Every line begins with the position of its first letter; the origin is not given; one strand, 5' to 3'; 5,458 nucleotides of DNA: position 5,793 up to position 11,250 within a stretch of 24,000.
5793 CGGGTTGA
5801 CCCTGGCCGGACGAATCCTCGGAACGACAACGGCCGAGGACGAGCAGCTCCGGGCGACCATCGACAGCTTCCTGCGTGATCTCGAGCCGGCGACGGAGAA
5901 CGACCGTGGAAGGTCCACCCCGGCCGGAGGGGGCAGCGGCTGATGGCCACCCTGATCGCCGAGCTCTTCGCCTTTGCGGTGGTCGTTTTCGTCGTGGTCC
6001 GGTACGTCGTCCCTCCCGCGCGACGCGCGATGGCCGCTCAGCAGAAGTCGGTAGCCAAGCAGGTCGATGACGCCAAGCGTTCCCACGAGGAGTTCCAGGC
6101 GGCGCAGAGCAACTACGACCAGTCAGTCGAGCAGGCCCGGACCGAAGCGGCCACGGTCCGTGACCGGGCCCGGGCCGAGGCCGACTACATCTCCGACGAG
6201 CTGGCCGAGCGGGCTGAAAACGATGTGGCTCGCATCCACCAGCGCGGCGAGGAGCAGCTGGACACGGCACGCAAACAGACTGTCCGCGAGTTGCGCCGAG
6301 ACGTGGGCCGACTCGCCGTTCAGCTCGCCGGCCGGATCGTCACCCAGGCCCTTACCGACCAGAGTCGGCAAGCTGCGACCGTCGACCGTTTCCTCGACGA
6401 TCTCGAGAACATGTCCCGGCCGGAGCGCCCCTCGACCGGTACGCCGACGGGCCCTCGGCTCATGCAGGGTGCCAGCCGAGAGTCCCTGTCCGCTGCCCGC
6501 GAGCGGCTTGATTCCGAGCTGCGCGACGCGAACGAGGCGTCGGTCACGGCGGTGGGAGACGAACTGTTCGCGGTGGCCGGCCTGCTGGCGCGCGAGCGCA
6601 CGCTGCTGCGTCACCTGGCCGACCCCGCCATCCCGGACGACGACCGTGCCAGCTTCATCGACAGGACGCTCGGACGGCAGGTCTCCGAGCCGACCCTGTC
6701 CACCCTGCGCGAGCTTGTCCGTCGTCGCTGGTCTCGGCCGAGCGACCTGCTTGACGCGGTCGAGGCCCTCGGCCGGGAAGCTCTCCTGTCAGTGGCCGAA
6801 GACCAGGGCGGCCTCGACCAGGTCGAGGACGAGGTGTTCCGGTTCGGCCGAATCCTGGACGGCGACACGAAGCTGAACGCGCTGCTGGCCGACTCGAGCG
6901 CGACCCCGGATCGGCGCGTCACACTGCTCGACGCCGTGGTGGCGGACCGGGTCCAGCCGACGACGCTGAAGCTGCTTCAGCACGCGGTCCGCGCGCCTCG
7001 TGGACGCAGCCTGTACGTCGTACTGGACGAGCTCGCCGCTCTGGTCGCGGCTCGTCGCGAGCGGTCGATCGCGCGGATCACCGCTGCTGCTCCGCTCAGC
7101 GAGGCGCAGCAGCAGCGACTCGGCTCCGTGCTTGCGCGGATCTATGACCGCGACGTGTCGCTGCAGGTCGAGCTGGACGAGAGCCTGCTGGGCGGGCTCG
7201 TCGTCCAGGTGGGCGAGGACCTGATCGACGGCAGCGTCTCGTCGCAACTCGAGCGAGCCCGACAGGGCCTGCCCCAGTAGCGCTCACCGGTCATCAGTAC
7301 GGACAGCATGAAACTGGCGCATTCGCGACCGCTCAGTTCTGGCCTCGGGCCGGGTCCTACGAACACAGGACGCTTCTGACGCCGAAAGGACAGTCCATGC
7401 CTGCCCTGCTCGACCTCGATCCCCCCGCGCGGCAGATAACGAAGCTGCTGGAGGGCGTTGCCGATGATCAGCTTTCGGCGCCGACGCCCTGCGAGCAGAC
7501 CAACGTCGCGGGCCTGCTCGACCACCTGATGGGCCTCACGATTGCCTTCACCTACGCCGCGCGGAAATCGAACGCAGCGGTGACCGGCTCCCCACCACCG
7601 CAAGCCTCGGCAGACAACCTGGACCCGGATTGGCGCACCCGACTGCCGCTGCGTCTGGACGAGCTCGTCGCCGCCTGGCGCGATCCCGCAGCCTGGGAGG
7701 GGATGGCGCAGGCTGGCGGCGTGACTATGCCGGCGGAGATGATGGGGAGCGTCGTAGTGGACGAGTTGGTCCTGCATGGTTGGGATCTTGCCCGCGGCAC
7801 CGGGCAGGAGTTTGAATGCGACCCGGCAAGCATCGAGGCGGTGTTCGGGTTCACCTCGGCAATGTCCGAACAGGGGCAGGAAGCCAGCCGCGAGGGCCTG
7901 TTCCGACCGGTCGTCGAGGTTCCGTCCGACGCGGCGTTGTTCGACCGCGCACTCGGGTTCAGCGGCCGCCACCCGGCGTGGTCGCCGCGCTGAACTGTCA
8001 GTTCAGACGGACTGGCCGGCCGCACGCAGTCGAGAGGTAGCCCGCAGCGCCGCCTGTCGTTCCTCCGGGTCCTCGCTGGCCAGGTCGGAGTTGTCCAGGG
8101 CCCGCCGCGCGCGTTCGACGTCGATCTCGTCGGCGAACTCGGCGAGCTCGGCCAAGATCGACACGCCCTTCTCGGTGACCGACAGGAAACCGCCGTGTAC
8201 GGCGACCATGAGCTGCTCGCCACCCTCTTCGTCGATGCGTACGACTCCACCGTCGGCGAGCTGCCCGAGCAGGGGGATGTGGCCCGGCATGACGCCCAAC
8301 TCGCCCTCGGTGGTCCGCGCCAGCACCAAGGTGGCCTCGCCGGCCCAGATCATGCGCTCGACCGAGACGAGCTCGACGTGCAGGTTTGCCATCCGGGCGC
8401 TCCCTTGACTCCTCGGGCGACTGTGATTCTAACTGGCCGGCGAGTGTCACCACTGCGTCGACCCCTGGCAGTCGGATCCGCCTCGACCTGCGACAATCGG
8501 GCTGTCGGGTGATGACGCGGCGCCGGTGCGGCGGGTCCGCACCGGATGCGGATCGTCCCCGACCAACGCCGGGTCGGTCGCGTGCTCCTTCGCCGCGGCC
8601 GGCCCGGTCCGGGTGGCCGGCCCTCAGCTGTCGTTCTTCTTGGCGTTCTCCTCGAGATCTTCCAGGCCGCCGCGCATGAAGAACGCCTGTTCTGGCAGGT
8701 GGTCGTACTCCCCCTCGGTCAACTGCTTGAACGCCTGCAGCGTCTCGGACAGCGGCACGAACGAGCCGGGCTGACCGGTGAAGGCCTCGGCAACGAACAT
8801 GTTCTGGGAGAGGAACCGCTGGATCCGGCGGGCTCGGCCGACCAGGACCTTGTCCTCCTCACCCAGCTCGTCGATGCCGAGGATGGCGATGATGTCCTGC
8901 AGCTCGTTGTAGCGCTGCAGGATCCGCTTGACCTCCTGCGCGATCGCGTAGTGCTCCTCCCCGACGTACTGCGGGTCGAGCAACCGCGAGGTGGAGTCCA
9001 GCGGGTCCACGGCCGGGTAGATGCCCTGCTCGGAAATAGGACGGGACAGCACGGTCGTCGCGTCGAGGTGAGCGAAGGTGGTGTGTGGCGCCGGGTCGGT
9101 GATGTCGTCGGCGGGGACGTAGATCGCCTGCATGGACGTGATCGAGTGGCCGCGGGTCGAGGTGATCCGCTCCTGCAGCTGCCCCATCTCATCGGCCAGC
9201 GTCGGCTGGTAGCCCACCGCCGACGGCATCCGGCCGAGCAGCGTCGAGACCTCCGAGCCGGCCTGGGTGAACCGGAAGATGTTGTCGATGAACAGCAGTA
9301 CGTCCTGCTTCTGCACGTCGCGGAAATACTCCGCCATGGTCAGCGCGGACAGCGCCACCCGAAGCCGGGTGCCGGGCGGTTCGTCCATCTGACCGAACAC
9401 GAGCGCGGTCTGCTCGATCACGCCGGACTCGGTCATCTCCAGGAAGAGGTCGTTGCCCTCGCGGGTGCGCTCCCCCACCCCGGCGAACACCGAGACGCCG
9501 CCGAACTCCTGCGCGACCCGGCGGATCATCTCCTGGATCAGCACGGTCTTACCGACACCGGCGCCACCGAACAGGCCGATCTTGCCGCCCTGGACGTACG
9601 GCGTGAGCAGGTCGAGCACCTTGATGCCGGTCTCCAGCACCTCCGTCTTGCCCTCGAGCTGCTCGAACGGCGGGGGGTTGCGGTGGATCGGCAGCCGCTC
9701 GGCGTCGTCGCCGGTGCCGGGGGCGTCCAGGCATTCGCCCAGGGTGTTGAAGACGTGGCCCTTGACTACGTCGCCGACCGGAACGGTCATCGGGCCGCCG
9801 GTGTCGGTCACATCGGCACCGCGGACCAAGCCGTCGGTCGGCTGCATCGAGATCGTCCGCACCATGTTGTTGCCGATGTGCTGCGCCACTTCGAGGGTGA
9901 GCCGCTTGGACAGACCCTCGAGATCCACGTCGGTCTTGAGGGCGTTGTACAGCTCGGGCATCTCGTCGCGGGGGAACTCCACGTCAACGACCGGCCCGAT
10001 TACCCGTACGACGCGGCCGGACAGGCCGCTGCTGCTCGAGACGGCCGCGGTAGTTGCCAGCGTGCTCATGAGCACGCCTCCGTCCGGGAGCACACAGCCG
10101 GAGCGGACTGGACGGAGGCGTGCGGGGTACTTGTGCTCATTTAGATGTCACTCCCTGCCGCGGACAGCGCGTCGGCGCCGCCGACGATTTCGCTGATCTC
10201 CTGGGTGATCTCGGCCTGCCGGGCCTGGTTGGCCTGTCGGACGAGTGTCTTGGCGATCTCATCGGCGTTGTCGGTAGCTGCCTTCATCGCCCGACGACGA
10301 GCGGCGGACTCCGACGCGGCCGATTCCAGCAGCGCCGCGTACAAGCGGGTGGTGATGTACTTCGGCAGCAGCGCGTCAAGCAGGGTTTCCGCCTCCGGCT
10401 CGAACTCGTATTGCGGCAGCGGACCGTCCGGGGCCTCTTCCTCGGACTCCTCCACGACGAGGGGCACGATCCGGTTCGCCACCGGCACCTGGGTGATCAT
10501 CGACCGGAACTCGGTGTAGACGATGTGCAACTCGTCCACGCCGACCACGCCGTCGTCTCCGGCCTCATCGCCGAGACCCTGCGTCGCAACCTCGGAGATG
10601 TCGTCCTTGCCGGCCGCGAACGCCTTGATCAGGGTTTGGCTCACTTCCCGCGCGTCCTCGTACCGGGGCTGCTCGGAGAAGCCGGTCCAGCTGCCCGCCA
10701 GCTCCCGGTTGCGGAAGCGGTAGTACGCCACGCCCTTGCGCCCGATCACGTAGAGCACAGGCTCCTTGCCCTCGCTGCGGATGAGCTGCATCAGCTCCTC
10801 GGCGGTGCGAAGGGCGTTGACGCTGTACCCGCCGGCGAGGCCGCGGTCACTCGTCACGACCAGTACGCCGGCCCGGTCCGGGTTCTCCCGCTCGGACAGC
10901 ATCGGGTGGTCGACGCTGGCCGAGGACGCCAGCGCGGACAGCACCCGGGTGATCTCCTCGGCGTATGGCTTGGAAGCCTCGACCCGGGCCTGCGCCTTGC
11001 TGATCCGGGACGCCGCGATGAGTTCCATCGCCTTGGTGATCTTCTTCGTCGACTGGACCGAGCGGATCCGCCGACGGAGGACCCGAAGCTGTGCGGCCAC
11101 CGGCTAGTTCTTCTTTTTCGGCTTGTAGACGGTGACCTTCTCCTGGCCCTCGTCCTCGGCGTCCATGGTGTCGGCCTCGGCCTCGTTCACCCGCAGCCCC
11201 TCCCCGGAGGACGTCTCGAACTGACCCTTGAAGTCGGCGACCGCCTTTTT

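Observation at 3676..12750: F1Fo ATP synthase genes split into two convergent blocks; the canonical atpIBEFHAGDC order is broken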

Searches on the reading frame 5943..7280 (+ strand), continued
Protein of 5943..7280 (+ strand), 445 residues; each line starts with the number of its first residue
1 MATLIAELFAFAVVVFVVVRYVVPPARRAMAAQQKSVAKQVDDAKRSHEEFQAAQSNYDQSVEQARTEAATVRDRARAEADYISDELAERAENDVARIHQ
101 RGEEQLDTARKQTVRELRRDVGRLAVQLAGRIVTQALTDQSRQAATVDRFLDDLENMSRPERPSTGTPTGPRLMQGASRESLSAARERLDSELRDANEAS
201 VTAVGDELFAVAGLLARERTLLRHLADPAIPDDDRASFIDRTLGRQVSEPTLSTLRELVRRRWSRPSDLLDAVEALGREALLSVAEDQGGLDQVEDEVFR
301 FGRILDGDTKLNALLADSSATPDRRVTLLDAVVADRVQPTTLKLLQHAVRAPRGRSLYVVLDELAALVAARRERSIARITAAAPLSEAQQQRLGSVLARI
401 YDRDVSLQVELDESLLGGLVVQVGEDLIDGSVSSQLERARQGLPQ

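Call 13: find_encoding_contigs(protein=P0024, flank=10000, max_places=3)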
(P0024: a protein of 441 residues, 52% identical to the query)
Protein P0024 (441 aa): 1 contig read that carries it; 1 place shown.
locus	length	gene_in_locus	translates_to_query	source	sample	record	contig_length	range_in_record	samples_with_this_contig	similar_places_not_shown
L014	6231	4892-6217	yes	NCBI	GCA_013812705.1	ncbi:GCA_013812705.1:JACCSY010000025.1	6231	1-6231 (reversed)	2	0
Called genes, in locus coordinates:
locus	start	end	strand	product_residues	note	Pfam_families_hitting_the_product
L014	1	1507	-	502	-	?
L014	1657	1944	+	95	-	-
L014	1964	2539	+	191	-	PF01923:Cob_adeno_trans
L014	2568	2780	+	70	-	PF09527:ATPase_gene1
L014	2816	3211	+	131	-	PF03899:ATP-synt_I (weak)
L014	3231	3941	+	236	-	PF00119:ATP-synt_A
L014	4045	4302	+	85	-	PF00137:ATP-synt_C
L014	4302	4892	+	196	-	PF00430:ATP-synt_B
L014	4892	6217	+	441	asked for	PF00430:ATP-synt_B, PF00213:OSCP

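Call 23: find_encoding_contigs(protein=P0110, flank=10000, max_places=1)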
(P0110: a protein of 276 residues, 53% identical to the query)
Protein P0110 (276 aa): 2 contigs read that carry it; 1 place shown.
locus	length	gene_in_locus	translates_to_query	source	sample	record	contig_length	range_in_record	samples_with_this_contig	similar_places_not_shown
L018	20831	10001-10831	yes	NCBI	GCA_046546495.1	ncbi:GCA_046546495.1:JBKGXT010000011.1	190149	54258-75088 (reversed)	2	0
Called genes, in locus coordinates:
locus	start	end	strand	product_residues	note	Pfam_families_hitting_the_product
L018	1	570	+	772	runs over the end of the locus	-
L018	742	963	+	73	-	PF01197:Ribosomal_L31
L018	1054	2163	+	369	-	PF03462:PCRF, PF00472:RF-1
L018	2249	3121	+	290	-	PF17827:PrmC_N, PF05175:MTS, PF03602:Cons_hypoth95, PF13649:Methyltransf_25 (weak)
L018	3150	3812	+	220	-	PF01300:Sua5_yciO_yrdC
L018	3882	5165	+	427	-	PF00464:SHMT, PF00155:Aminotran_1_2 (weak), PF01212:Beta_elim_lyase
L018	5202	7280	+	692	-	PF00953:Glycos_transf_4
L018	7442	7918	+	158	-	-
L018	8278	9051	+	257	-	PF00119:ATP-synt_A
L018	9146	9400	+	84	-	PF00137:ATP-synt_C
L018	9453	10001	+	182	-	PF00430:ATP-synt_B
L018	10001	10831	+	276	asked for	PF00213:OSCP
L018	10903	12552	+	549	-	PF02874:ATP-synt_ab_N, PF00006:ATP-synt_ab, PF00306:ATP-synt_ab_C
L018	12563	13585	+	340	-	PF00231:ATP-synt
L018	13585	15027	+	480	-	PF02874:ATP-synt_ab_N, PF00006:ATP-synt_ab, PF22919:ATP-synt_VA_C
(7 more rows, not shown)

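Call 24: find_encoding_contigs(protein=P0036, flank=10000, max_places=1)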
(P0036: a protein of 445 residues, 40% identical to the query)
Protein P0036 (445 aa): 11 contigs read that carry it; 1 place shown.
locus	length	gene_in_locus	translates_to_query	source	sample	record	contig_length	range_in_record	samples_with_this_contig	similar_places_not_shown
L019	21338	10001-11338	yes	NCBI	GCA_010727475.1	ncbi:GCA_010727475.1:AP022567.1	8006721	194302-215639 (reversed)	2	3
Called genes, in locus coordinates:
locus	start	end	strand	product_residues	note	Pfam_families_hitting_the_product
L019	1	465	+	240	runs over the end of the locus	-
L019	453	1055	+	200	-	PF03551:PadR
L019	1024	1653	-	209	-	PF00440:TetR_N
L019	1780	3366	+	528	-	PF00501:AMP-binding, PF13193:AMP-binding_C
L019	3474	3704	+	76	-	PF01197:Ribosomal_L31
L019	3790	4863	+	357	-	PF03462:PCRF, PF00472:RF-1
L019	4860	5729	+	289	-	PF17827:PrmC_N, PF05175:MTS, PF13847:Methyltransf_31 (weak), PF08241:Methyltransf_11 (faint), PF13649:Methyltransf_25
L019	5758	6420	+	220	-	PF01300:Sua5_yciO_yrdC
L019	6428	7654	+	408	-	PF00953:Glycos_transf_4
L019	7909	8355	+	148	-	PF03899:ATP-synt_I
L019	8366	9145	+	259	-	PF00119:ATP-synt_A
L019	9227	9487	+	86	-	PF00137:ATP-synt_C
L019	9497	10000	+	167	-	PF00430:ATP-synt_B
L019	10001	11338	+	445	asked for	PF00430:ATP-synt_B, PF00213:OSCP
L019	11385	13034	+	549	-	PF02874:ATP-synt_ab_N, PF00006:ATP-synt_ab, PF00306:ATP-synt_ab_C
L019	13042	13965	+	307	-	PF00231:ATP-synt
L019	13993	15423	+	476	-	PF02874:ATP-synt_ab_N, PF00006:ATP-synt_ab, PF22919:ATP-synt_VA_C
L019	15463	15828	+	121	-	PF02823:ATP-synt_DE_N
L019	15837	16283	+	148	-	PF10739:DUF2550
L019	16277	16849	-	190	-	PF01923:Cob_adeno_trans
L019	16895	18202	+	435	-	PF00275:EPSP_synthase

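Call 63: find_related_loci(query=A3, collection=metagenome_contigs, flank=10000)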
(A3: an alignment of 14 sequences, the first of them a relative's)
Query A3 (445 aa) in metagenome_contigs; peptide patterns used: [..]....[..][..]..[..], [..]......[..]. (x = any residue, [..] = any of these).
600 stretches matched a pattern (row limit reached: there are more); 399 encode a relative of the query (tblastn E <= 1e-3); the best 80 are kept; 80 distinct loci.
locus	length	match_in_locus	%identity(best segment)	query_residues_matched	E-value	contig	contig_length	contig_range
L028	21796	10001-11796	100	1-445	0e+0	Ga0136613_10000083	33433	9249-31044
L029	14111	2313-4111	76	1-445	0e+0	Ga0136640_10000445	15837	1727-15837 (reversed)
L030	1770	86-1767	44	1-393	4e-93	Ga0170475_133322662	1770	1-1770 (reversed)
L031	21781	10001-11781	39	1-444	1e-86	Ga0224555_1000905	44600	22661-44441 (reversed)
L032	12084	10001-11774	38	1-444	6e-86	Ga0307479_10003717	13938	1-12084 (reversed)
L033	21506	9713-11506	38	1-444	3e-85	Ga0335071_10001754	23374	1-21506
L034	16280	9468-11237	40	1-444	1e-84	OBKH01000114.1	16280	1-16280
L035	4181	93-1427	38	1-444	1e-82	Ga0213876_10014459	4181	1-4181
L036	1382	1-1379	45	1-367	6e-88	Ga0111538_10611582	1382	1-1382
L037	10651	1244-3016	37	1-444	4e-82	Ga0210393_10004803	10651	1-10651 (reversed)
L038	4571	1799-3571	38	1-444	3e-82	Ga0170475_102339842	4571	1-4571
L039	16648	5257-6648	39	2-445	1e-81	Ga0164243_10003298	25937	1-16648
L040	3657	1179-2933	38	1-444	3e-82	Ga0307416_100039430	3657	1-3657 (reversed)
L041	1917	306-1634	38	4-444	1e-85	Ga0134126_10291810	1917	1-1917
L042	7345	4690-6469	38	1-444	2e-81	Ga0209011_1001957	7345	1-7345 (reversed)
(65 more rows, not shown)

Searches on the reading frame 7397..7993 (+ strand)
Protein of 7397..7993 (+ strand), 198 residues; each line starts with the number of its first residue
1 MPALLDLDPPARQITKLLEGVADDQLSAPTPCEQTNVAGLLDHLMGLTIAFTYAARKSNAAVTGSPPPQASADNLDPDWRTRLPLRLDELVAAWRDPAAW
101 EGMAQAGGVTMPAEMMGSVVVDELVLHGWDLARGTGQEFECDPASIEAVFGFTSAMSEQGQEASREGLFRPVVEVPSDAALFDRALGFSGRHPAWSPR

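Call 3: search_protein_families(library=pfam, proteins=[window:7397-7993:+], max_evalue=0.01)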
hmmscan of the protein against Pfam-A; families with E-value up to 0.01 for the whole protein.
window:7397-7993:+ (198 aa): 3 families
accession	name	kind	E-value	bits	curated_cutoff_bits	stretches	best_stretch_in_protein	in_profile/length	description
PF11716.13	MDMPI_N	-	2e-11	45.2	24.2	1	11-132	5-140/140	Mycothiol maleylpyruvate isomerase N-terminal domain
PF04978.18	MST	-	0.0011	19.9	27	1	12-98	11-93/149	Mycothiol-S-transferase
PF12867.12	DinB_2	-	0.0013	19.6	24.8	1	13-95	8-77/128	DinB superfamily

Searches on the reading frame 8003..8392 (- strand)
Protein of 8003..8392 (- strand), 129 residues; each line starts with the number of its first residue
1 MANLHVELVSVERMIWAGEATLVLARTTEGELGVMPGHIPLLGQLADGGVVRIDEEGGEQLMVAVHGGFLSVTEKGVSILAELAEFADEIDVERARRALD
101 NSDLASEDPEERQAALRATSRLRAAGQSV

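Call 3: search_protein_families(library=pfam, proteins=[window:8003-8392:-], max_evalue=0.01)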
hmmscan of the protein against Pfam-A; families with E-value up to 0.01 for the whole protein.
window:8003-8392:- (129 aa): 1 family
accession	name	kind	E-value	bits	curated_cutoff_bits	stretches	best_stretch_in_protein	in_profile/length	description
PF02823.21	ATP-synt_DE_N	-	3.8e-25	88.1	27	1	4-83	1-79/80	ATP synthase, Delta/Epsilon chain, beta-sandwich domain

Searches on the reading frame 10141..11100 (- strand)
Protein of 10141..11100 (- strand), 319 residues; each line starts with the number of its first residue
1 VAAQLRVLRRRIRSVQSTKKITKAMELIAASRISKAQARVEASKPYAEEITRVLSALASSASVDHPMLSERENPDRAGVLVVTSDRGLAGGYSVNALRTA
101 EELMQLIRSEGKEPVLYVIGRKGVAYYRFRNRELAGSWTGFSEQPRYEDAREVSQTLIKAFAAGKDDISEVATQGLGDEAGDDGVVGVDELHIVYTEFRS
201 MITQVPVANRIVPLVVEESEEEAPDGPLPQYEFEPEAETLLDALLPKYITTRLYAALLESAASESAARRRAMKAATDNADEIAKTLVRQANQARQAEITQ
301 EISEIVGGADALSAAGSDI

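Call 3: search_protein_families(library=pfam, proteins=[window:10141-11100:-], max_evalue=0.01)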
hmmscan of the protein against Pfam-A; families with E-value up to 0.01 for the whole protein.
window:10141-11100:- (319 aa): 2 families
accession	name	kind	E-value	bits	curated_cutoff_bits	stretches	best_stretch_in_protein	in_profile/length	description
PF00231.24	ATP-synt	-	9.6e-99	331.1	39.9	1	4-312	1-285/285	ATP synthase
PF02571.20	CbiJ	-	0.0025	17.8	28.6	1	22-128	51-131/234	Precorrin-6x reductase CbiJ/CobK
